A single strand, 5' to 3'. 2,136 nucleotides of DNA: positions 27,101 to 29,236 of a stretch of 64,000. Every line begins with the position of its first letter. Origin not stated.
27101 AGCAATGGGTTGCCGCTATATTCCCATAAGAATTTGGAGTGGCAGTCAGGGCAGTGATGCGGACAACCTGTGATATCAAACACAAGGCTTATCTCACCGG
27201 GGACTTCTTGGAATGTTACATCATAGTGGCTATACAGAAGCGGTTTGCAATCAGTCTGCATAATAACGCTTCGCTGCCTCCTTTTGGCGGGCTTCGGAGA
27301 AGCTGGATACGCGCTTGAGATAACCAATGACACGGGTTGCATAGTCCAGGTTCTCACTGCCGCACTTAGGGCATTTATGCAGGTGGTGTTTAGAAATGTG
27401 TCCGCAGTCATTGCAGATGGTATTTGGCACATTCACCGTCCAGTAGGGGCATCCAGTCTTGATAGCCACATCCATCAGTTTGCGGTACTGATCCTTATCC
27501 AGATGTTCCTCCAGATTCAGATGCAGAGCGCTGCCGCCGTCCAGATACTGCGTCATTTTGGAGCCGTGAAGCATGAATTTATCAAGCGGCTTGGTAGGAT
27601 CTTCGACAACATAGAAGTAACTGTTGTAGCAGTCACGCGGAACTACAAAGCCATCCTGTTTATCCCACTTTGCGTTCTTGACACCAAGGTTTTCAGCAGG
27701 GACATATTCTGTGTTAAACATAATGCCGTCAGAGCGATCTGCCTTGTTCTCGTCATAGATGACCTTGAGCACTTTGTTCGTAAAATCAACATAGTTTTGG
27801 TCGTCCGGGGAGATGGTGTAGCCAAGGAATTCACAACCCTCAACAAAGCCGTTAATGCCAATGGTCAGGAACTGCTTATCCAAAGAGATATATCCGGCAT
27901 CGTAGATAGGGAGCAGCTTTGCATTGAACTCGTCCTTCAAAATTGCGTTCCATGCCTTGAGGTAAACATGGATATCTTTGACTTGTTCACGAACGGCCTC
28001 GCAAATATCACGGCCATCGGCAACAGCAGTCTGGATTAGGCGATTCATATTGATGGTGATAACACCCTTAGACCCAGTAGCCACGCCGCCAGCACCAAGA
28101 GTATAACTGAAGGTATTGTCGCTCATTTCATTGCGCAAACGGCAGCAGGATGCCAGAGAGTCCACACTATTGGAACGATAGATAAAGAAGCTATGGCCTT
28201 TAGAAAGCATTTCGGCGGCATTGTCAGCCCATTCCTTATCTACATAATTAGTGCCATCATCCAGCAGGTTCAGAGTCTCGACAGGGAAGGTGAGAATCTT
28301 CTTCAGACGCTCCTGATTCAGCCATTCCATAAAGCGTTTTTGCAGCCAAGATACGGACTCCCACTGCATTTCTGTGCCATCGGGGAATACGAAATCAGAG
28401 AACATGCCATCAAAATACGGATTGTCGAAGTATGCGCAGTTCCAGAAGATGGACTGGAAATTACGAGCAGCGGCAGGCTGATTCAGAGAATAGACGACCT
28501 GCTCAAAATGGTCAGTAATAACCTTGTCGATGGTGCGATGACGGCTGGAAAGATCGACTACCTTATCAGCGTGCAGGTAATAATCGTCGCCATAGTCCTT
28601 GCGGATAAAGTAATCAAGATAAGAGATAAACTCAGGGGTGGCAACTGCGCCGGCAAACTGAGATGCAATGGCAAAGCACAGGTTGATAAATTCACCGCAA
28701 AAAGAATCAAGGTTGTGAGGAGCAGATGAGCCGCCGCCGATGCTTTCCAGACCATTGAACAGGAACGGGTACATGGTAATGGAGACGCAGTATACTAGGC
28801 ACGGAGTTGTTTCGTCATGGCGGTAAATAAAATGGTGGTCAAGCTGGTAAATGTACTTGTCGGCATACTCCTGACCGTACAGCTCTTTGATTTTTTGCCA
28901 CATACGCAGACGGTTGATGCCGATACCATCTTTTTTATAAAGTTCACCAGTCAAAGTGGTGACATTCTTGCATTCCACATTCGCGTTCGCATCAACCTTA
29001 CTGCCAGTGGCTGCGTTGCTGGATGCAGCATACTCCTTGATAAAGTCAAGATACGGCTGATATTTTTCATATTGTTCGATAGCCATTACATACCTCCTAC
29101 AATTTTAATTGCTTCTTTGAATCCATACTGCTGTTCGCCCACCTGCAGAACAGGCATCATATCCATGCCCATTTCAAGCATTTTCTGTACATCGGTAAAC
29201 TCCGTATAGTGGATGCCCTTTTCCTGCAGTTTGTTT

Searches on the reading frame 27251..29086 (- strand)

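Call 13: search_protein_families(library=phrogs, proteins=[window:27251-29086:-], max_evalue=0.001)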
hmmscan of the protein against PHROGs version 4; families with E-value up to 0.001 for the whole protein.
window:27251-29086:- (611 aa): 4 families
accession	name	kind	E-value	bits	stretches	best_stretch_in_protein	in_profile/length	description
phrog_25611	-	DNA, RNA and nucleotide metabolism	1.5e-114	384.8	2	17-507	44-529/978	anaerobic ribonucleoside reductase large subunit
phrog_487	-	moron, auxiliary metabolic gene and host takeover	9.4e-27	94.5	1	341-608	416-710/718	NrdD-like anaerobic ribonucleotide reductase large subunit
phrog_4218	-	DNA, RNA and nucleotide metabolism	8.5e-15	55.6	1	406-607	112-329/333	anaerobic ribonucleoside reductase large subunit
phrog_29160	-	DNA, RNA and nucleotide metabolism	3.6e-08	34.8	1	528-599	70-139/158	anaerobic ribonucleoside reductase large subunit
